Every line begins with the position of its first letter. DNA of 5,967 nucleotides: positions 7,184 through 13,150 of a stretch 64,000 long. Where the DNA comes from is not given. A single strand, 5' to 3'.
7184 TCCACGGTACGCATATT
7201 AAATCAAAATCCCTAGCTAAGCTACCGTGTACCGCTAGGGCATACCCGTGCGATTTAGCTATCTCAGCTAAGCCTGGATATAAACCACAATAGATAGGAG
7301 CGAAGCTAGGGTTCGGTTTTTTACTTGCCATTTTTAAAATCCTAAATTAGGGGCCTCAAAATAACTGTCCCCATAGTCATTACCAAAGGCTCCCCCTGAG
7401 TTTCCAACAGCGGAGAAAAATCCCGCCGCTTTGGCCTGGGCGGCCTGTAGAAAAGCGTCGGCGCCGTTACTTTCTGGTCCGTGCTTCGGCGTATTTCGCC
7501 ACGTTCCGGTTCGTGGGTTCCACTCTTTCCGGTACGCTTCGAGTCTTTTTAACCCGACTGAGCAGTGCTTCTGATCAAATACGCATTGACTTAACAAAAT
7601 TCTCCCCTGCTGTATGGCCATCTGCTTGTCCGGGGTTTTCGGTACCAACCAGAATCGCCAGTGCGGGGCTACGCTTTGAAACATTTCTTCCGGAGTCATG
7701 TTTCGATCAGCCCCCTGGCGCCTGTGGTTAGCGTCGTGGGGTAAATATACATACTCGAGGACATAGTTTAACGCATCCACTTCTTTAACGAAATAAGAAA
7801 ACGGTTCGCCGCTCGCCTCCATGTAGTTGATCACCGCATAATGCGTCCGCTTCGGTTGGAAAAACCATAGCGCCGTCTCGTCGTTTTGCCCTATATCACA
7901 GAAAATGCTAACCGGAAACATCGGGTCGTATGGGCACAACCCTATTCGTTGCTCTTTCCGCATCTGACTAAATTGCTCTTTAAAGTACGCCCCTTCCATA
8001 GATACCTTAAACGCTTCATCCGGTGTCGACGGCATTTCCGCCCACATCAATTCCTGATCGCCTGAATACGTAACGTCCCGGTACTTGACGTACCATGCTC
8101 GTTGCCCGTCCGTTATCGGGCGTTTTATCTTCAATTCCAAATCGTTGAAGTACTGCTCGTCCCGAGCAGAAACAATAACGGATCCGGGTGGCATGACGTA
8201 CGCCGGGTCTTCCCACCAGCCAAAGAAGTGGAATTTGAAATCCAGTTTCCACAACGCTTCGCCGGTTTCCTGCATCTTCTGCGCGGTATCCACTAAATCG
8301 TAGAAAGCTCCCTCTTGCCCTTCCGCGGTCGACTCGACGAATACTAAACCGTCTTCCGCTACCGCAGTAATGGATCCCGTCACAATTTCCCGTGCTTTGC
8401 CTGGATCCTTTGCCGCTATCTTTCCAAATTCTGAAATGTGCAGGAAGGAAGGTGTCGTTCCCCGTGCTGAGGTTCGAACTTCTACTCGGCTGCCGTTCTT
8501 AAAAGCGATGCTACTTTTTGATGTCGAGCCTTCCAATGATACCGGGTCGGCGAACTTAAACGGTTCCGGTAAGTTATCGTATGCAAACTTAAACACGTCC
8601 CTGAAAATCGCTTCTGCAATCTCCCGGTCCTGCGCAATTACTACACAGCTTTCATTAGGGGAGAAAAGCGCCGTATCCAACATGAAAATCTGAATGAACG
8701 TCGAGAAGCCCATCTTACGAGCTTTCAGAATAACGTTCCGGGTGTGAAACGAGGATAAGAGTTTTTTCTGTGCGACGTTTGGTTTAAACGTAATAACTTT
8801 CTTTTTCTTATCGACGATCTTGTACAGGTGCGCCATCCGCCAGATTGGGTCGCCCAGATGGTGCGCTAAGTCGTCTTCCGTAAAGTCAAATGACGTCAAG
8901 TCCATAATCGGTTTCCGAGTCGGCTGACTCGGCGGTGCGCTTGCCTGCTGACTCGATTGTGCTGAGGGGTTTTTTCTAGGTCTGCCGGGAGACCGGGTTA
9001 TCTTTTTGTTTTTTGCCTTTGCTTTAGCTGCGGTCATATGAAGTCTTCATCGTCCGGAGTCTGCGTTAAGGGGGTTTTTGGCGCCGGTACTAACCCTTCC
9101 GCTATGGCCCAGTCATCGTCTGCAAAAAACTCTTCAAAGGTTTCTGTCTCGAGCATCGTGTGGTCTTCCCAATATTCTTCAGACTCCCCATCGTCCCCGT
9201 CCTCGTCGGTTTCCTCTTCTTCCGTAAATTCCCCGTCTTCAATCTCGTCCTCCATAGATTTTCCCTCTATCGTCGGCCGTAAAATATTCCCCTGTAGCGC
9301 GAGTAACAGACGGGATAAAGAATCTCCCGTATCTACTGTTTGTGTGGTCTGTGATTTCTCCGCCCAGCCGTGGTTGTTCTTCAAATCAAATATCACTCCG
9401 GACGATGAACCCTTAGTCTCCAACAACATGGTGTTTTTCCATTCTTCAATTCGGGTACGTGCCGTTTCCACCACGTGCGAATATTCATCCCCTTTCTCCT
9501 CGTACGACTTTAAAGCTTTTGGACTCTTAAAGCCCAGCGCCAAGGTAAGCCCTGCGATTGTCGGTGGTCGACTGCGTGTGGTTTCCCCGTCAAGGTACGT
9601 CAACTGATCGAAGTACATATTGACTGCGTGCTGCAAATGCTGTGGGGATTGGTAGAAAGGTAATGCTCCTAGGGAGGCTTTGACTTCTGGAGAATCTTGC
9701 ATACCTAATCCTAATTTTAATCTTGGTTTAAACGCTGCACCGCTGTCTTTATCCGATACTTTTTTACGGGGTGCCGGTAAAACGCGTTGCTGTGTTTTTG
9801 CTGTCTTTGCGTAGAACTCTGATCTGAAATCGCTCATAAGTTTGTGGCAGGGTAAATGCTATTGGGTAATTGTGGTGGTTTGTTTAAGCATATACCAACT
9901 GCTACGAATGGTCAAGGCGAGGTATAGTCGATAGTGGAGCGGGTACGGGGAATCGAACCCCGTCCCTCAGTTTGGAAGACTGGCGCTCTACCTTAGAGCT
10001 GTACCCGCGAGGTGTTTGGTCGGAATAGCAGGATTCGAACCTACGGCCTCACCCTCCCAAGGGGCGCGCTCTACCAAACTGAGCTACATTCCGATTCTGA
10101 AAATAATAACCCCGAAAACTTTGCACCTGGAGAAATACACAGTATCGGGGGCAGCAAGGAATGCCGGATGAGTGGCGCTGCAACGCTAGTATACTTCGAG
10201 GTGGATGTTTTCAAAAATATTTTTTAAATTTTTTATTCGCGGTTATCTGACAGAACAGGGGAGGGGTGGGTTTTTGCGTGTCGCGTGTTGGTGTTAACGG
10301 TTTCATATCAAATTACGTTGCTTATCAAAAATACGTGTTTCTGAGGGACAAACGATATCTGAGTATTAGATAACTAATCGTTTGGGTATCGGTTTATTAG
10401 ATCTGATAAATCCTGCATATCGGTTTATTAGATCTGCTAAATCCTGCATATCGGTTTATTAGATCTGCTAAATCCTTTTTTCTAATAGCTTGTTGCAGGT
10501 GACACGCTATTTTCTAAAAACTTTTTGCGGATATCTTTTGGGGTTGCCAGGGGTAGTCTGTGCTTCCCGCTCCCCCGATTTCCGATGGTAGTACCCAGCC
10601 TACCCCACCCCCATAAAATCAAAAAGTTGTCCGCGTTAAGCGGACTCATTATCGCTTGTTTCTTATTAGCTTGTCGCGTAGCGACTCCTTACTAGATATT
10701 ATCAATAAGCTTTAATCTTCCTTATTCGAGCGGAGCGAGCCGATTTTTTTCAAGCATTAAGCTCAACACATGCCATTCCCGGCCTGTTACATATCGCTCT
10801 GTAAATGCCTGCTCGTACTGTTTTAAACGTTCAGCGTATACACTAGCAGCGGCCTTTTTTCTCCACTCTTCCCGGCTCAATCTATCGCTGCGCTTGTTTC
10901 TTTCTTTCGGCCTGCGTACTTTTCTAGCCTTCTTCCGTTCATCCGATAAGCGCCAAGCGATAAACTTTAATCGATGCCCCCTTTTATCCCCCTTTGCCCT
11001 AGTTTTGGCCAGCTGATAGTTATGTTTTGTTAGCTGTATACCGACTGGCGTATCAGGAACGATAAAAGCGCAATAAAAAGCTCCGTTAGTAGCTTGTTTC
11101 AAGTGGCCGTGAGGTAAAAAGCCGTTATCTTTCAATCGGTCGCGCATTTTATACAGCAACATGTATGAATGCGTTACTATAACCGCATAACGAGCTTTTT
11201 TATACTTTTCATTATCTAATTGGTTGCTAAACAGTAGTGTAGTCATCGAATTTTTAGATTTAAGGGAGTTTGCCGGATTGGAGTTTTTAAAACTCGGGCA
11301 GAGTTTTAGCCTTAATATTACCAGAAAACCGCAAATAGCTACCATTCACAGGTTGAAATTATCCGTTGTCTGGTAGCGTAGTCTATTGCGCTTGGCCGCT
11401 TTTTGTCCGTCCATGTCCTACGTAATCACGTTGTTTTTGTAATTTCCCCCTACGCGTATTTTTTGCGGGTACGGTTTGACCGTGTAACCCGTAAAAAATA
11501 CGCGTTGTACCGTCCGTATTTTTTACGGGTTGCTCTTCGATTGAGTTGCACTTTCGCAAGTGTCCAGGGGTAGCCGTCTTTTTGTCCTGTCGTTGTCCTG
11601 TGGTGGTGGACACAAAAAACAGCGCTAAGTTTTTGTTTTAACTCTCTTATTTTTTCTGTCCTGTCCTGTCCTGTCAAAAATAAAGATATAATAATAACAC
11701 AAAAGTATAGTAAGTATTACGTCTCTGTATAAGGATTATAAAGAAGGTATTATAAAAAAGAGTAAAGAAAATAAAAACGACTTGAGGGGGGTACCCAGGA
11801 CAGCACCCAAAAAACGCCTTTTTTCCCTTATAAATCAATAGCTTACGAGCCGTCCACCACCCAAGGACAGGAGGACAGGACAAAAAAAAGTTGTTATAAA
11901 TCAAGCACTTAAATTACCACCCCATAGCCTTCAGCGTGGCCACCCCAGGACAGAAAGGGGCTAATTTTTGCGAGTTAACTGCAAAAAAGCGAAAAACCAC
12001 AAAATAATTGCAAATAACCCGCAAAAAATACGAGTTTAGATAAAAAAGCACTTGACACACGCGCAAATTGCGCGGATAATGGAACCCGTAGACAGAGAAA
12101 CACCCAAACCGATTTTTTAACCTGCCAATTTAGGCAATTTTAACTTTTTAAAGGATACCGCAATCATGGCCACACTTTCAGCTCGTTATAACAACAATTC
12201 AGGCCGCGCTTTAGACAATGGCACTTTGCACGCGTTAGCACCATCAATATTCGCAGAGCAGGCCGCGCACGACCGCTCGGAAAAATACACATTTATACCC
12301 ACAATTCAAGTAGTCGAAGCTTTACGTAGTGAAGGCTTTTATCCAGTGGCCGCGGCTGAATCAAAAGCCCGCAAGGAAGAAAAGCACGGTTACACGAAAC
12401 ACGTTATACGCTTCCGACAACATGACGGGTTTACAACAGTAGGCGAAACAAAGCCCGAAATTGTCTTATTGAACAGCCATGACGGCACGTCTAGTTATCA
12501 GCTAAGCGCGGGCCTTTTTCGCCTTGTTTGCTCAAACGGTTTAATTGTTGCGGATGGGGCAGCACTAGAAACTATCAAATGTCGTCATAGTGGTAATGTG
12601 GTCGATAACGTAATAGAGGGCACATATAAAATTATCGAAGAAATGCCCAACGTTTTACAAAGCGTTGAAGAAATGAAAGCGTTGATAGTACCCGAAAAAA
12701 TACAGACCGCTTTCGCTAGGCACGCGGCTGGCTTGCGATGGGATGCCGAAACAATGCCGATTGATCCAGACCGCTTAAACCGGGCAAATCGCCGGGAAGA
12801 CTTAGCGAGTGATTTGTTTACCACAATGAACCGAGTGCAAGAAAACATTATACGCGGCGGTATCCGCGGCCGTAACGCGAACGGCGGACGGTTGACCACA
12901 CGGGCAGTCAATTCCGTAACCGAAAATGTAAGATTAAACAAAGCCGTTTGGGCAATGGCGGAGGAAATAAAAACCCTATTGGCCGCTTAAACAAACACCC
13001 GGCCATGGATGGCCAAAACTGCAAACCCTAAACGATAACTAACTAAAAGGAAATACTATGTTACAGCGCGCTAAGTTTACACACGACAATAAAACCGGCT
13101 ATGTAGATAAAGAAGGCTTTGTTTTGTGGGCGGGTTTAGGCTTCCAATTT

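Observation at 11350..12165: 800-bp divergent control region with iterons, inverted repeats and AT-rich block: candidate origin/switch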

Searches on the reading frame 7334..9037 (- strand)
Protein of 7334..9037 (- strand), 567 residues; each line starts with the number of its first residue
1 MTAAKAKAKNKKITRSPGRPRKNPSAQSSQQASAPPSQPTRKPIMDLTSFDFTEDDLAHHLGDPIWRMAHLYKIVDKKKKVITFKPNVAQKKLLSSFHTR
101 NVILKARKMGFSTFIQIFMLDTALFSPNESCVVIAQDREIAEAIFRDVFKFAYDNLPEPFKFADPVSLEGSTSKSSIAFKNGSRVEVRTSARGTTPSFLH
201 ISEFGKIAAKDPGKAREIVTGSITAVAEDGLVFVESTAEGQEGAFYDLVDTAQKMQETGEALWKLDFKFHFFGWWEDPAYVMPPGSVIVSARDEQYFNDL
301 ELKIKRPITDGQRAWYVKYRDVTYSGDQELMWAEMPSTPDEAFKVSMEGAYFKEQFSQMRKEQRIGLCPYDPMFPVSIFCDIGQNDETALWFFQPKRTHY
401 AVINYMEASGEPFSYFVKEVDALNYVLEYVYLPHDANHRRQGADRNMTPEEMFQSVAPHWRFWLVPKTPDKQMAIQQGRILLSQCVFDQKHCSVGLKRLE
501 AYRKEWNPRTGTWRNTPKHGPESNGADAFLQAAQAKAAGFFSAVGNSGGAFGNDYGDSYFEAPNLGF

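Call 8: search_protein_families(library=pfam, proteins=[window:7334-9037:-], max_evalue=0.01)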
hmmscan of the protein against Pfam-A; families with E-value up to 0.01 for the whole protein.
window:7334-9037:- (567 aa): 0 families

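Call 10: search_dna_similar(query=window:7334-9037:-, collection=phages, mode=protein, max_rows=25)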
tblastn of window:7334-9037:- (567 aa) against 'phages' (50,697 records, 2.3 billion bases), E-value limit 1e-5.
Records with a match: 737; places in all: 744; records where one place covers at least 80% of the query: 133.
Best place of each record, by identity: <60% 737.
By first word of the organism name: Vibrio 250; Escherichia 93; Stx2a-converting 83; Pseudomonas 57; Ralstonia 31; Pelagibacter 22; Synechococcus 18; Caudoviricetes 17; Stx2-converting 12; Klebsiella 11; and 48 more.
By host as written in the record: - 327; Pseudomonas aeruginosa 23; Vibrio crassostreae 19; Candidatus Pelagibacter ubique HTCC1062 14; Pseudomonas aeruginosa PAO1 9; Vibrio cholerae 2095 9; Vibrio cyclitrophicus 8; Escherichia coli 8; and 187 more.
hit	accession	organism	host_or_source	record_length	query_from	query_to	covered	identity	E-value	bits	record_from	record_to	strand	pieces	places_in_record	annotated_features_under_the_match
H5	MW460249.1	Pseudomonas phage Itty13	Pseudomonas aeruginosa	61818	45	525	85%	44.9%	5e-130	425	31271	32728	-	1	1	putative TerL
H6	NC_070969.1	Pseudomonas phage Itty13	Pseudomonas aeruginosa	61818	45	525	85%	44.9%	5e-130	425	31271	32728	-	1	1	putative TerL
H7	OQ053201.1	Burkholderia phage CSP3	Burkholderia contaminans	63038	40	517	84%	44.8%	3e-125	411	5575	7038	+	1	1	terminase large subunit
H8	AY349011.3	Burkholderia phage Bcep22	-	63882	52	517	82%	45.7%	3e-121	400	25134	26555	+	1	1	TerL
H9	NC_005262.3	Burkholderia phage Bcep22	-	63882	52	517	82%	45.7%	3e-121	400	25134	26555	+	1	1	terminase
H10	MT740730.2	Ralstonia phage Cimandef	Ralstonia pseudosolanacearum I-31 ...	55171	44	517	84%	44.9%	1e-128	421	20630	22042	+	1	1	terminase large subunit | hypothetical protein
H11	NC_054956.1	Ralstonia phage Cimandef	Ralstonia pseudosolanacearum I-31 ...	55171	44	517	84%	44.9%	1e-128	421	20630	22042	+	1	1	terminase large subunit | HNH endonuclease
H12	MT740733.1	Ralstonia phage Dimitile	Ralstonia pseudosolanacearum I-31 ...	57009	44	517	84%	44.9%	1e-128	421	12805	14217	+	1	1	terminase large subunit | hypothetical protein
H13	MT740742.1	Ralstonia phage Heva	Ralstonia pseudosolanacearum I-31 ...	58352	44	517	84%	44.9%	1e-128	421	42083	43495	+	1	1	hypothetical protein (x2)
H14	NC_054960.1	Ralstonia phage Heva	Ralstonia pseudosolanacearum I-31 ...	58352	44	517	84%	44.9%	1e-128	421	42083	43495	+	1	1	hypothetical protein | HNH endonuclease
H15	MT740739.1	Ralstonia phage Gerry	Ralstonia pseudosolanacearum I-33 ...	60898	44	517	84%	44.9%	2e-128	420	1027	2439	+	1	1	hypothetical protein (x2)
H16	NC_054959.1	Ralstonia phage Gerry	Ralstonia pseudosolanacearum I-33 ...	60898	44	517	84%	44.9%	2e-128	420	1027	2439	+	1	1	hypothetical protein | HNH endonuclease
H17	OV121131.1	Ralstonia phage UAM5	Plantain rhizosphere soil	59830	55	523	83%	45.3%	2e-127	417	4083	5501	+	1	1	Phage terminase large subunit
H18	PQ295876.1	Ralstonia phage YL1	Ralstonia pseudosolanacearum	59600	45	517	83%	44.8%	4e-128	419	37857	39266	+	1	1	hypothetical protein (x2)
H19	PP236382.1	Ralstonia phage QkW1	Ralstonia pseudosolanacearum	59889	45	517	83%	44.8%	4e-128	419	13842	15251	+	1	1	hypothetical protein (x2)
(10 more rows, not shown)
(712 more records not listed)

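Call 11: search_protein_families(library=phrogs, proteins=[window:7334-9037:-], max_evalue=0.001)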
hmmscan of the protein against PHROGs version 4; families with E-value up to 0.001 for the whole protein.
window:7334-9037:- (567 aa): 7 families
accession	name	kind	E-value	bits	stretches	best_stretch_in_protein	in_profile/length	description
phrog_26724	-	unknown function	4.7e-60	203.4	1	58-246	7-191/192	-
phrog_2472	-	unknown function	5.6e-54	184.7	1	237-537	10-309/324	-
phrog_2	-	head and packaging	4.4e-23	83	1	41-537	250-595/807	terminase large subunit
phrog_38407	-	unknown function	3.8e-18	66.6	1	233-354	4-123/370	-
phrog_36964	-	head and packaging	1.2e-06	27.8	1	41-110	20-90/890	terminase large subunit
phrog_5989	-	head and packaging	3.2e-06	27.5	1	90-205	146-261/347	terminase large subunit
phrog_7579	-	head and packaging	0.00014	22.1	1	85-254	4-163/239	terminase large subunit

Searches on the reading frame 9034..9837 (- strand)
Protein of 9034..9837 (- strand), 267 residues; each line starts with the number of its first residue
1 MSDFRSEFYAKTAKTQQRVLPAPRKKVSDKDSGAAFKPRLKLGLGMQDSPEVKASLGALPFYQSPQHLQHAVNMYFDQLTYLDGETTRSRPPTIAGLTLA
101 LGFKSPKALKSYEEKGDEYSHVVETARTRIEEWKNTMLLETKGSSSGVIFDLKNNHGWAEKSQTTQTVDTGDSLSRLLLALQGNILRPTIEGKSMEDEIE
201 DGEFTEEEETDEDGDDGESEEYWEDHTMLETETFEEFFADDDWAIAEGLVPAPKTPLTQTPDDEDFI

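Call 8: search_protein_families(library=pfam, proteins=[window:9034-9837:-], max_evalue=0.01)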
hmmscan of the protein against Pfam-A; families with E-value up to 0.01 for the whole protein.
window:9034-9837:- (267 aa): 1 family
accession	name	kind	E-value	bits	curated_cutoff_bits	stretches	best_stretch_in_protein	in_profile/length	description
PF16677.11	GP3_package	-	2.5e-17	63.4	29.4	1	62-163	6-104/105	DNA-packaging protein gp3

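Call 11: search_protein_families(library=phrogs, proteins=[window:9034-9837:-], max_evalue=0.001)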
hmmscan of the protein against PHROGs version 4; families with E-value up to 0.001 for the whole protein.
window:9034-9837:- (267 aa): 1 family
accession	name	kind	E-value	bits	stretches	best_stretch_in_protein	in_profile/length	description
phrog_606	-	head and packaging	6.3e-14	53.4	1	53-171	16-143/167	terminase small subunit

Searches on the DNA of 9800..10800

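Call 84: search_rna_families(source=window, start=9800, end=10800, threshold=evalue, max_evalue=1)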
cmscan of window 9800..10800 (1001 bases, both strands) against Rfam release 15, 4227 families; matches with E-value up to 1: 5.
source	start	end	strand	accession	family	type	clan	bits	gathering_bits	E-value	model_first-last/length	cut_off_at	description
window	10020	10093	-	RF00005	tRNA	Gene; tRNA;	CL00001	63.5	29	3.1e-13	1-71/71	no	tRNA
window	9938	10008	-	RF00005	tRNA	Gene; tRNA;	CL00001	57.3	29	1.5e-11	1-71/71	no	tRNA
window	10217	10276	-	RF01711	Lnt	Cis-reg;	-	23.9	55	0.61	1-63/63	no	Lnt RNA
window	9957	10067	-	RF02553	YrlA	Gene; sRNA;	-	20.4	69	0.17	1-114/114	no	Y RNA-like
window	9937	10008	+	RF04354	Plastid-ycf2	Cis-reg;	-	20.1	65.7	0.28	1-75/75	no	Plastid-ycf2 5UTR RNA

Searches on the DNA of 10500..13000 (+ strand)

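Call 5: search_dna_similar(query=window:11000-12600:+, collection=phages, mode=distant)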
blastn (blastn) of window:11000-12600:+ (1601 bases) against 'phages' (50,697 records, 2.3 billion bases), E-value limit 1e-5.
No match.

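Call 6: search_dna_similar(query=window:11000-12600:+, collection=plasmids, mode=distant)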
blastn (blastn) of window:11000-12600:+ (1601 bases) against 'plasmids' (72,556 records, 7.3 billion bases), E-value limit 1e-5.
Records with a match: 4; places in all: 4; records where one place covers at least 80% of the query: 0.
Best place of each record, by identity: 60-80% 4.
By first word of the organism name: Atlantibacter 2; Methylomonas 1; Enterobacter 1.
By predicted mobility (MOB-suite, as given by PLSDB): conjugative 3; non-mobilizable 1.
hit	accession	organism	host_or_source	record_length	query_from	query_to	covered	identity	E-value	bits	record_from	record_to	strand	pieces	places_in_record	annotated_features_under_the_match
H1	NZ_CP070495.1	Methylomonas sp. EFPC1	pure culture,stream biofilm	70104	1398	1559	10%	71.6%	1e-13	86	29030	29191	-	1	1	DUF932 domain-containing protein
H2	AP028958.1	Atlantibacter hermannii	Anabas testudineus,whole organism,The ...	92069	1454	1540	5%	75.9%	2e-6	64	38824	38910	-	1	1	DUF932 domain-containing protein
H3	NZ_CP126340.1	Atlantibacter hermannii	water,water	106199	1454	1540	5%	75.9%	2e-6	64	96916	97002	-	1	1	DUF932 domain-containing protein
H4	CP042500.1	Enterobacter sp. E76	Whole organism,Shower 3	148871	1455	1540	5%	75.6%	6e-6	62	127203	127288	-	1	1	DUF945 domain-containing protein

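Call 19: get_annotated_region(hit=H1, flank=8000)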
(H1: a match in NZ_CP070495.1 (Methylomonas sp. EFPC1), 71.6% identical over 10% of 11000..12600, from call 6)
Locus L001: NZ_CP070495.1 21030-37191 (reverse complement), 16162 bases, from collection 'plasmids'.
description: Methylomonas sp. EFPC1 plasmid unnamed, complete sequence
organism: Methylomonas sp. EFPC1 (NCBI taxid 2812647)
taxonomy: Bacteria; Pseudomonadota; Gammaproteobacteria; Methylococcales; Methylococcaceae; Methylomonas; Methylomonas sp. EFPC1
host: -; source: pure culture,stream biofilm; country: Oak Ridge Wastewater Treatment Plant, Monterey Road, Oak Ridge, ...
typing (MOB-suite, as given by PLSDB): non-mobilizable
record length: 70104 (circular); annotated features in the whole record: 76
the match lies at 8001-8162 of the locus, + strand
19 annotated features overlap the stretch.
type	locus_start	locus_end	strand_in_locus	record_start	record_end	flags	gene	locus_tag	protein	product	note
CDS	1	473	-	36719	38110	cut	chrA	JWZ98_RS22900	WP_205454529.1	chromate efflux transporter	GO:0015703 - chromate transport [Evidence IEA]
CDS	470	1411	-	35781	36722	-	-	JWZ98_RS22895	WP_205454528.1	chromate resistance protein ChrB domain-containing protein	-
CDS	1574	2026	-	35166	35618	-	-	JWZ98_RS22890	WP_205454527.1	hypothetical protein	-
CDS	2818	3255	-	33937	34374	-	-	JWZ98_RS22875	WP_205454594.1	MerR family transcriptional regulator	GO:0006355 - regulation of DNA-templated transcription [Evidence IEA]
CDS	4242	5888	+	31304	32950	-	-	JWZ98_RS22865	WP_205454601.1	DDE-type integrase/transposase/recombinase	-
CDS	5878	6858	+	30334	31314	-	-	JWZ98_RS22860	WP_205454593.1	AAA family ATPase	-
CDS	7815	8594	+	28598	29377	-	-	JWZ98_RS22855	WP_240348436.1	DUF932 domain-containing protein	-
CDS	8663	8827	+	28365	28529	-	-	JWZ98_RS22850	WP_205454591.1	hypothetical protein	-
CDS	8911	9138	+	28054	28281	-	-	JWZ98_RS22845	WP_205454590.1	hypothetical protein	-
CDS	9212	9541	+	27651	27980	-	-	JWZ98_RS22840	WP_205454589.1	hypothetical protein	-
CDS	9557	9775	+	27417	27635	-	-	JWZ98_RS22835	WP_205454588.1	hypothetical protein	-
CDS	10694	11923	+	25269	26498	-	-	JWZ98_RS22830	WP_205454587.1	DUF3560 domain-containing protein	-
CDS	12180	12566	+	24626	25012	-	-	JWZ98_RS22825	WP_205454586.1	hypothetical protein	-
CDS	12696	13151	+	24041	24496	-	-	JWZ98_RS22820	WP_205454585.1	JAB domain-containing protein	-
CDS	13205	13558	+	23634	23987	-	-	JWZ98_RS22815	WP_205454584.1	hypothetical protein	-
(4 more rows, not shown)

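Call 32: search_rna_families(source=window, start=10500, end=13000, threshold=evalue, max_evalue=1)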
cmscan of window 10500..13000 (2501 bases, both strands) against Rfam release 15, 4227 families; matches with E-value up to 1: 4.
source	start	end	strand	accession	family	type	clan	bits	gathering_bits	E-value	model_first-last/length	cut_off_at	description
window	11445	11512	+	RF00694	mir-137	Gene; miRNA;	CL00092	23.8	56.7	0.074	1-72/72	no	mir-137 microRNA precursor family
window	11452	11507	+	RF03631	MIR3440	Gene; miRNA;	-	23.4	105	0.057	1-127/127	no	MIR3440 microRNA precursor family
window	11447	11509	-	RF00694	mir-137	Gene; miRNA;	CL00092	21.5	56.7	0.31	1-72/72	no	mir-137 microRNA precursor family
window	11430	11500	-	RF02619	BSnc115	Gene; sRNA;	-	20.3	115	0.49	1-91/91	no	Brucella sRNA 115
